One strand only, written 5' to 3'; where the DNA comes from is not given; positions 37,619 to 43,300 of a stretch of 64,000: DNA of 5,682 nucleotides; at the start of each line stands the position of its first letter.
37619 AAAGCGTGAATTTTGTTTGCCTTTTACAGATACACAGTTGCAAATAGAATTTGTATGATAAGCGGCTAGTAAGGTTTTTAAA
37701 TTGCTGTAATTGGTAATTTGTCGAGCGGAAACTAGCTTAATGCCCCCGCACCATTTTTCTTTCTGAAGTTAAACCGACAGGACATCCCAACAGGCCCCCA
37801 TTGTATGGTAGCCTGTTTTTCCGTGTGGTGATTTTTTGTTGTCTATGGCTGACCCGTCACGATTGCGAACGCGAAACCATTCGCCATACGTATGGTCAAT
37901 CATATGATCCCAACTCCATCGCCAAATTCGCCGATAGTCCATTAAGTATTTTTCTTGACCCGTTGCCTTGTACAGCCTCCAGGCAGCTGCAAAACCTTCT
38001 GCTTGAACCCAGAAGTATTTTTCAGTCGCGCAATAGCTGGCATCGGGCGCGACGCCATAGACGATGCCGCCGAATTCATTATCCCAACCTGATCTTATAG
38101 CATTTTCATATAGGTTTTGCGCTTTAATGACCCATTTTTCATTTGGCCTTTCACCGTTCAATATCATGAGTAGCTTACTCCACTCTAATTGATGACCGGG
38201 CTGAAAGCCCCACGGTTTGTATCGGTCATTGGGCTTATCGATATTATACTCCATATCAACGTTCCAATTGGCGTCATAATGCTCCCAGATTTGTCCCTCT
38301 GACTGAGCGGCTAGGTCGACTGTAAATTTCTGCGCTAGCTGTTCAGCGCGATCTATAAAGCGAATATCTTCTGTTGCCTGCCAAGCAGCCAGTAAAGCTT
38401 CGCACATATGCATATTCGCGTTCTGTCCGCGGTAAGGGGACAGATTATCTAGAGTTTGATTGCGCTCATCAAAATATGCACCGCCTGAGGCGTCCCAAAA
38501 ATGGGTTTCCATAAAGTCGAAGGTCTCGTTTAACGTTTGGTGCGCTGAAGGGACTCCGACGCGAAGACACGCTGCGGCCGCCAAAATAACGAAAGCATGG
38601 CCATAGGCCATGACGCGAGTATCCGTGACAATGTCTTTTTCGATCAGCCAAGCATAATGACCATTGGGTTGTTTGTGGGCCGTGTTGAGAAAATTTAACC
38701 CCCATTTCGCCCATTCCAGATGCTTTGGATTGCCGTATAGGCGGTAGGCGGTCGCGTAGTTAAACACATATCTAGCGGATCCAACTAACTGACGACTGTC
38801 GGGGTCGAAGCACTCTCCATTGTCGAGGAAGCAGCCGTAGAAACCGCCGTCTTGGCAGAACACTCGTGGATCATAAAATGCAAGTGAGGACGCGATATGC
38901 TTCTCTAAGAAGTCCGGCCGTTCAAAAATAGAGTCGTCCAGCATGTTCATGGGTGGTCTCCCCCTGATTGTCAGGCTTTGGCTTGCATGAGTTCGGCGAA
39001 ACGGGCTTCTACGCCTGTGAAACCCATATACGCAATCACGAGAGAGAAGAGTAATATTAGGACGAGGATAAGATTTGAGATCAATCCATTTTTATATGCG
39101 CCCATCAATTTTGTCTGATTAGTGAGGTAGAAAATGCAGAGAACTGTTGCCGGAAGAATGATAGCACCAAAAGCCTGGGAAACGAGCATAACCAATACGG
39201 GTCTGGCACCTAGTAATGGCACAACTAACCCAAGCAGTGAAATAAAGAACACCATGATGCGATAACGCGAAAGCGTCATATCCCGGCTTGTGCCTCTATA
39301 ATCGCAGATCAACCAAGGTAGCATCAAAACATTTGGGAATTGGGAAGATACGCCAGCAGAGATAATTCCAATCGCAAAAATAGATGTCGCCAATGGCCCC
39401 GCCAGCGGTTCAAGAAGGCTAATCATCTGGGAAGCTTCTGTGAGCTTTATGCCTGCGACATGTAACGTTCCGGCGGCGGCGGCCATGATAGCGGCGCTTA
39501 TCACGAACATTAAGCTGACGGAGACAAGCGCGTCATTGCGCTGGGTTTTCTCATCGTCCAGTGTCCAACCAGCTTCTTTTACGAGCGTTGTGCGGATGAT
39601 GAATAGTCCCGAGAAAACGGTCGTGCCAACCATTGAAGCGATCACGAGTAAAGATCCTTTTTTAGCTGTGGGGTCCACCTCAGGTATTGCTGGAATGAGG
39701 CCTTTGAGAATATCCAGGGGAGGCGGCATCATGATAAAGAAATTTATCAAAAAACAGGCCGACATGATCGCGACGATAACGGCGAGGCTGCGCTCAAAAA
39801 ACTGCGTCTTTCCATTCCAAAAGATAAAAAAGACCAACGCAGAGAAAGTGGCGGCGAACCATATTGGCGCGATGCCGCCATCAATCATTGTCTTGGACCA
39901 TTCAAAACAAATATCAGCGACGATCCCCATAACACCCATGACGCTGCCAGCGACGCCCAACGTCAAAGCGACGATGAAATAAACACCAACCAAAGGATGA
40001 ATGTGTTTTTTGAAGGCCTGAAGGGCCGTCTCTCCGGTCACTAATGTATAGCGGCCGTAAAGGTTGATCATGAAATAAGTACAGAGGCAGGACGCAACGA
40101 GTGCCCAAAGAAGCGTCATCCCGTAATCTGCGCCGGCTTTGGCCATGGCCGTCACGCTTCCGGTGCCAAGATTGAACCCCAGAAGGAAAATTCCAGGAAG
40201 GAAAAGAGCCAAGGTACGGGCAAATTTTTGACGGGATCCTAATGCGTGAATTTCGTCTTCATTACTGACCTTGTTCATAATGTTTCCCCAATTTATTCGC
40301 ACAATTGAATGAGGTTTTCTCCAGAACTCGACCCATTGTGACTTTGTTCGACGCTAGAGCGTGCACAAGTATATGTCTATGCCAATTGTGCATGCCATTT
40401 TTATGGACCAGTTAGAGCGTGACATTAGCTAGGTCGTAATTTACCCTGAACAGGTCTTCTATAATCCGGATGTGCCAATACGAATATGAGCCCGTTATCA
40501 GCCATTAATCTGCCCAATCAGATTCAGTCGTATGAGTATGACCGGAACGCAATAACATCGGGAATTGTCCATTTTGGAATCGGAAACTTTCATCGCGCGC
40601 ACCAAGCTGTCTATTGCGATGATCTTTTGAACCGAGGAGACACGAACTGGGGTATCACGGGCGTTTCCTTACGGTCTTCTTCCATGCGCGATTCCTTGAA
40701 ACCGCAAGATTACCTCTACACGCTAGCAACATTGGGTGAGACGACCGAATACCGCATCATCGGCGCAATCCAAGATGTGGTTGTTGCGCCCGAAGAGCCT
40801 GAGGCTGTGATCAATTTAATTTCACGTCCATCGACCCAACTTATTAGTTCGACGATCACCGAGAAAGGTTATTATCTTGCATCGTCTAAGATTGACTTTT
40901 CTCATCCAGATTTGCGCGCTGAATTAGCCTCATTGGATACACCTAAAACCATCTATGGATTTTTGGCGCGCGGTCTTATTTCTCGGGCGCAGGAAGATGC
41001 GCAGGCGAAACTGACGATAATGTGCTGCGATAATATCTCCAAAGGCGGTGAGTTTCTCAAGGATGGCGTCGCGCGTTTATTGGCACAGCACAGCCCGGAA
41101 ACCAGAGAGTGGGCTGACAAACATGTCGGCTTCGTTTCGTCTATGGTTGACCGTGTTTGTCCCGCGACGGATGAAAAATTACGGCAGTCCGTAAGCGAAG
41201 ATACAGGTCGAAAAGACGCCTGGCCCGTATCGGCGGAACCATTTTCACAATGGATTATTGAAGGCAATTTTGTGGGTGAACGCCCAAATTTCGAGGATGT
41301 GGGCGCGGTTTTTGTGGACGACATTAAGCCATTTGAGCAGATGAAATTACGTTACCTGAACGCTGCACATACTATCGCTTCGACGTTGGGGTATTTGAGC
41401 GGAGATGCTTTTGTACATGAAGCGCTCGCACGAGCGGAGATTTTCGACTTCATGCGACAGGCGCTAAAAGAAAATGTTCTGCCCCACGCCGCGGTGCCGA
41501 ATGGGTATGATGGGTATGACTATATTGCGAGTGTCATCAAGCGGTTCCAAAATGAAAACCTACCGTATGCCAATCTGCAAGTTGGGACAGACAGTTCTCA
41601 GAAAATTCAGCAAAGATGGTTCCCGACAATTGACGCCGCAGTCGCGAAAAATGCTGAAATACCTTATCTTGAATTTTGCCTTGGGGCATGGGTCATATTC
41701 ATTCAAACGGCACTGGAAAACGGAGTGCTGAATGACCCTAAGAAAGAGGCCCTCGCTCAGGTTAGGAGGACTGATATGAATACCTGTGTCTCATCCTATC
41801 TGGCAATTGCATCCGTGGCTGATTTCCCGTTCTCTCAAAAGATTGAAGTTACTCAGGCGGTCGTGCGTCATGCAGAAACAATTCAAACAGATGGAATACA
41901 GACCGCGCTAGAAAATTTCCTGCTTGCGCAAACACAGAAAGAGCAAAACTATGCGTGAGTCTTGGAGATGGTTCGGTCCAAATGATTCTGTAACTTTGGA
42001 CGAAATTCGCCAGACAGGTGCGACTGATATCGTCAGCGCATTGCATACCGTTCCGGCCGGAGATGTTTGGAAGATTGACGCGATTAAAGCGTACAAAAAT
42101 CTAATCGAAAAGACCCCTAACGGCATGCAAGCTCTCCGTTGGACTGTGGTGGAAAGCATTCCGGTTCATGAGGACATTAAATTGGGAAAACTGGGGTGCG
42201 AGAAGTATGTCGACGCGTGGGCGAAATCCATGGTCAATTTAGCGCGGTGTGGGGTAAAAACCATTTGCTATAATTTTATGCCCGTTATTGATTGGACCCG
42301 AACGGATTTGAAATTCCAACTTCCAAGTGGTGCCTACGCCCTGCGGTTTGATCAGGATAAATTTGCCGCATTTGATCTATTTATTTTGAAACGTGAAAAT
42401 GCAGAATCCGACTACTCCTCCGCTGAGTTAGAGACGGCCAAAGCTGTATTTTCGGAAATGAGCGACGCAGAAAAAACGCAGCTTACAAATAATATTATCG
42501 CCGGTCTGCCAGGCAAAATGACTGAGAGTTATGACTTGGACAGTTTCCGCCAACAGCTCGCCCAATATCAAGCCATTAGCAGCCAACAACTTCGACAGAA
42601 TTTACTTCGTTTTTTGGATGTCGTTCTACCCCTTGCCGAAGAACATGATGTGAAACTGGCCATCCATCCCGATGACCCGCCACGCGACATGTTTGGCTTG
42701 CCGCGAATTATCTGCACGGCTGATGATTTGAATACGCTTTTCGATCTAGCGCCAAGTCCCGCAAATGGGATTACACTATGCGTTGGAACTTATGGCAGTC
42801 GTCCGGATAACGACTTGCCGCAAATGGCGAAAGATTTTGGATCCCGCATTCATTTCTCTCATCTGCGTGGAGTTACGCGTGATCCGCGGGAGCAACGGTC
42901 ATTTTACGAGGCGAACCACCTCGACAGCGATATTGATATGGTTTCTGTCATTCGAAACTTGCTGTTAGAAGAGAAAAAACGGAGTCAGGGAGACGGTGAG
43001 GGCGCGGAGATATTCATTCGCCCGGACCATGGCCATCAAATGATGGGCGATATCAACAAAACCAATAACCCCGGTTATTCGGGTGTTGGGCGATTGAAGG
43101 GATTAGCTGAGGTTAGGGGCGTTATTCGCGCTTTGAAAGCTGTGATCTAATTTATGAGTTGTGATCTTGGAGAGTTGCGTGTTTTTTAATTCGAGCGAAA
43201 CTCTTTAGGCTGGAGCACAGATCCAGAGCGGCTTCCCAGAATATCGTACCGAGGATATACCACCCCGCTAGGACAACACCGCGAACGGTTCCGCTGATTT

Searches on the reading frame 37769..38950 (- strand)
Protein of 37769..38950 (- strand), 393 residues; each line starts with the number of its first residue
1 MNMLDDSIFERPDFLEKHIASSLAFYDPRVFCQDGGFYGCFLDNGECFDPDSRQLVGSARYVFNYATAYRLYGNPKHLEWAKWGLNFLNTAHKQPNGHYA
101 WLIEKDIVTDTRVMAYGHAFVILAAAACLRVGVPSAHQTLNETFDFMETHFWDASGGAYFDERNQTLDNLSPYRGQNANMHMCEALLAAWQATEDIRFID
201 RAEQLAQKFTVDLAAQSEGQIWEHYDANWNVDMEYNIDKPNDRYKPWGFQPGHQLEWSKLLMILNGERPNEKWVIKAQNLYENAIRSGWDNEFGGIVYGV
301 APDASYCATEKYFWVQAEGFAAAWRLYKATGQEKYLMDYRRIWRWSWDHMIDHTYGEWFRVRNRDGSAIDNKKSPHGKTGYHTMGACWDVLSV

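Call 6: search_protein_families(library=pfam, proteins=[window:37769-38950:-])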
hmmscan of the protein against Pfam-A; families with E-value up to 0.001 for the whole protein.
window:37769-38950:- (393 aa): 2 families
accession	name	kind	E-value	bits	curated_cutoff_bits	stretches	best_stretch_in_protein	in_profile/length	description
PF07221.17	GlcNAc_2-epim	-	1.2e-99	334.3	23.4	1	36-386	1-347/347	N-acylglucosamine 2-epimerase (GlcNAc 2-epimerase)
PF03663.20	Glyco_hydro_76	-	0.00065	19.7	25.9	1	181-356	40-197/366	Glycosyl hydrolase family 76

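Call 33: find_related_loci(query=window:37769-38950:-, collection=metagenome_contigs, flank=10000)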
Query window:37769-38950:- (393 aa) in metagenome_contigs; peptide patterns used: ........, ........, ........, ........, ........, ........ (x = any residue, [..] = any of these).
70 stretches matched a pattern; 40 encode a relative of the query (tblastn E <= 1e-3); 40 distinct loci.
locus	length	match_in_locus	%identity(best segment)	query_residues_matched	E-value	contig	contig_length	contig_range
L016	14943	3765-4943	72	1-393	0e+0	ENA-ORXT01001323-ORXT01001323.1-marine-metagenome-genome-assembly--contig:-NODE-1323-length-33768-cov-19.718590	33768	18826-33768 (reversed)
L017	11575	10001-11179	72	1-393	0e+0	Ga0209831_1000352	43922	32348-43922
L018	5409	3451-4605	74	9-393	0e+0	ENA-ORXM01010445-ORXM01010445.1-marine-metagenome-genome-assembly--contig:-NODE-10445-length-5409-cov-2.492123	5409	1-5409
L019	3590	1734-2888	73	9-393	0e+0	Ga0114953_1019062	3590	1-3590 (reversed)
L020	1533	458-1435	69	5-330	3e-179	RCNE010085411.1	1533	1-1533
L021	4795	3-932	72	84-393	3e-162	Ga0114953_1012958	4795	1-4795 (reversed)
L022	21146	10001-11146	51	9-391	5e-129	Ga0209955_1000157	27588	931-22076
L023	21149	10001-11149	58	9-392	1e-155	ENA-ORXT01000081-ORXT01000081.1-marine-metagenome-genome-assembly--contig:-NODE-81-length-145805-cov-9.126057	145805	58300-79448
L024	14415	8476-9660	47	9-393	2e-115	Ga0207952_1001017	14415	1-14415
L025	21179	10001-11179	47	1-393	3e-115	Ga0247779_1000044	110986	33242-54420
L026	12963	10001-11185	47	9-393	6e-115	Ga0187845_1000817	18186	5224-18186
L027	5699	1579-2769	47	2-393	3e-112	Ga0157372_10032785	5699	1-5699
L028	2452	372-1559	48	1-393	2e-117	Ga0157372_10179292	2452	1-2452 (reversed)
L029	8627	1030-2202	45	3-393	6e-112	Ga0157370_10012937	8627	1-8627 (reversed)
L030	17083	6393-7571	46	1-393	3e-111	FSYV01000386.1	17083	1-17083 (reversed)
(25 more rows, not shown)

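Call 80: find_homologous_proteins(query=window:37769-38950:-, max_evalue=1e-100)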
Query window:37769-38950:- (393 aa): 4162 proteins with E <= 1e-100 among 7219 candidates; the best 120 are listed.
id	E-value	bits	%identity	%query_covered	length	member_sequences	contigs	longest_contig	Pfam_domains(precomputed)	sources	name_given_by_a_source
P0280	5.5e-282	953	100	100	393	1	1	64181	PF07221.18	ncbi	ncbi:MAG: AGE family epimerase/isomerase [Litorimonas sp.]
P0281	3.5e-273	924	97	100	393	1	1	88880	PF07221.18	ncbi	ncbi:MAG: AGE family epimerase/isomerase [Litorimonas sp.]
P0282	7.0e-251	850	88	100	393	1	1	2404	PF07221.18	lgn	-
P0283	1.3e-233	794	83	100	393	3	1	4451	PF07221.18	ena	-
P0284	3.4e-233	792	82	100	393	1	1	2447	PF07221.18,PF03663.21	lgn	-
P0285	3.5e-233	792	83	100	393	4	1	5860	PF07221.18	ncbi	-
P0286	1.1e-231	787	82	99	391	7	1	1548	PF07221.18,PF03663.21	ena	-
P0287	2.4e-229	779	79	100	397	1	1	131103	PF07221.18,PF03663.21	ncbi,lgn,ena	-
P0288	2.2e-222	757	78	100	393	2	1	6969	PF07221.18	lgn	-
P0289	1.3e-221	754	77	100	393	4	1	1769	PF07221.18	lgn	-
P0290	1.6e-219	747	77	100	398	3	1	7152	PF07221.18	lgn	-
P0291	9.0e-218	741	76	99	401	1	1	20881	PF07221.18,PF03663.21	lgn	-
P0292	3.0e-216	736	77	98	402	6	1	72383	PF07221.18,PF03663.21,PF06662.20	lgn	-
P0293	9.0e-216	735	75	100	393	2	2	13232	PF07221.18,PF03663.21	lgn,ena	-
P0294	2.3e-215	733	76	100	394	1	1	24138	PF07221.18,PF03663.21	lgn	-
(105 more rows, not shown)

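Call 81: find_encoding_contigs(protein=P0281, flank=10000, max_places=3)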
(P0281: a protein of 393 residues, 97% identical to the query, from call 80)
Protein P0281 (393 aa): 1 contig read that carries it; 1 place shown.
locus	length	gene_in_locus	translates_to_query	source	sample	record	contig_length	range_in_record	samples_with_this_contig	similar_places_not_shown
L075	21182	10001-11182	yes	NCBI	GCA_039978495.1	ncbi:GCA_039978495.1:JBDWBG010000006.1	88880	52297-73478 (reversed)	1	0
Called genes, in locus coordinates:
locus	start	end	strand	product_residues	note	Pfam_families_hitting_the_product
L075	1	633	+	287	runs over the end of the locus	PF02749:QRPTase_N, PF01729:QRPTase_C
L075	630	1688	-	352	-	PF03435:Sacchrp_dh_NADP, PF16653:Sacchrp_dh_C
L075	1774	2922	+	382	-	PF07063:HGLS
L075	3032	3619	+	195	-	-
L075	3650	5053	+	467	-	PF09594:GT87 (weak), PF26314:MptA_B_family (weak)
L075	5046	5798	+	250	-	PF00535:Glycos_transf_2, PF13641:Glyco_tranf_2_3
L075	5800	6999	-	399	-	PF03786:UxuA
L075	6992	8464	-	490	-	PF01232:Mannitol_dh, PF08125:Mannitol_dh_C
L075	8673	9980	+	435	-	PF01566:Nramp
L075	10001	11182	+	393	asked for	PF07221:GlcNAc_2-epim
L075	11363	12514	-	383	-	PF03453:MoeA_N, PF00994:MoCF_biosynth, PF03454:MoeA_C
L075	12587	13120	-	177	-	PF00994:MoCF_biosynth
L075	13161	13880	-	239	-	PF02634:FdhD-NarQ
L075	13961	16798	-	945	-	PF13510:Fer2_4, PF10588:NADH-G_4Fe-4S_3, PF12838:Fer4_7, PF13187:Fer4_9 (weak), PF14697:Fer4_21 (weak), PF04879:Molybdop_Fe4S4, PF00384:Molybdopterin, PF01568:Molydop_binding, +3 more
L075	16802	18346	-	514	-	PF01512:Complex1_51K, PF10589:NADH_4Fe-4S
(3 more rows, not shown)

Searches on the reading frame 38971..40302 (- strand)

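Call 6: search_protein_families(library=pfam, proteins=[window:38971-40302:-])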
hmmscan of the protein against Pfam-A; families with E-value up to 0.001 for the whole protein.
window:38971-40302:- (443 aa): 1 family
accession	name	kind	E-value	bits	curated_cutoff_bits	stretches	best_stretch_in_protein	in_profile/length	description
PF01566.24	Nramp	-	6.3e-57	193.7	29.8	1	50-406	1-356/357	Natural resistance-associated macrophage protein-like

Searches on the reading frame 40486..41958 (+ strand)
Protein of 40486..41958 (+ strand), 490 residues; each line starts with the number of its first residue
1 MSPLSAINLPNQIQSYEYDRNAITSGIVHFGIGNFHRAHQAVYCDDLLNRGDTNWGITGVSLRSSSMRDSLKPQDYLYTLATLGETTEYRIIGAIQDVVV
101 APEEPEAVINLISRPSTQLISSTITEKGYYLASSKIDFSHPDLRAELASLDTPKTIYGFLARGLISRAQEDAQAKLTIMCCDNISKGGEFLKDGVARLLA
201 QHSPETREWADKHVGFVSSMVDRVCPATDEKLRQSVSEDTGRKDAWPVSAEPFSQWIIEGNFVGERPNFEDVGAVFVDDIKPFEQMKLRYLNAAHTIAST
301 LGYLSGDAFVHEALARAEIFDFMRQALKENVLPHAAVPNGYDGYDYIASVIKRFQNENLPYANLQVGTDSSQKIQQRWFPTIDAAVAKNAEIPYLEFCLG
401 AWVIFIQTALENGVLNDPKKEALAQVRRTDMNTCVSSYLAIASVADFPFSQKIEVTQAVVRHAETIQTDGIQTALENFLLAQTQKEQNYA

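Call 32: search_protein_families(library=pfam, proteins=[window:40486-41958:+], max_evalue=0.01)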
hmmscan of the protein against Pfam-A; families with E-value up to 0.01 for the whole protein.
window:40486-41958:+ (490 aa): 2 families
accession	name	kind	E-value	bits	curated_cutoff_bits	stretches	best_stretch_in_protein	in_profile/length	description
PF01232.29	Mannitol_dh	-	1.9e-49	168.8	27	1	26-270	2-198/199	Mannitol dehydrogenase Rossmann domain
PF08125.19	Mannitol_dh_C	-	1.2e-29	103.6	30.7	1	279-465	1-188/190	Mannitol dehydrogenase C-terminal domain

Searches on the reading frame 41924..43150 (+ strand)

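Call 32: search_protein_families(library=pfam, proteins=[window:41924-43150:+], max_evalue=0.01)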
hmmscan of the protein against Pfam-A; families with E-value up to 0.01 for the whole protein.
window:41924-43150:+ (408 aa): 2 families
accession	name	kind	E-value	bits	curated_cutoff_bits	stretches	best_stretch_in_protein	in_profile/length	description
PF03786.19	UxuA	-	2.1e-119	398.9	23.7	1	10-405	1-351/352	D-mannonate dehydratase (UxuA)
PF01261.30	AP_endonuc_2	-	0.0004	20.6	31.1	1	218-330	95-197/249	Xylose isomerase-like TIM barrel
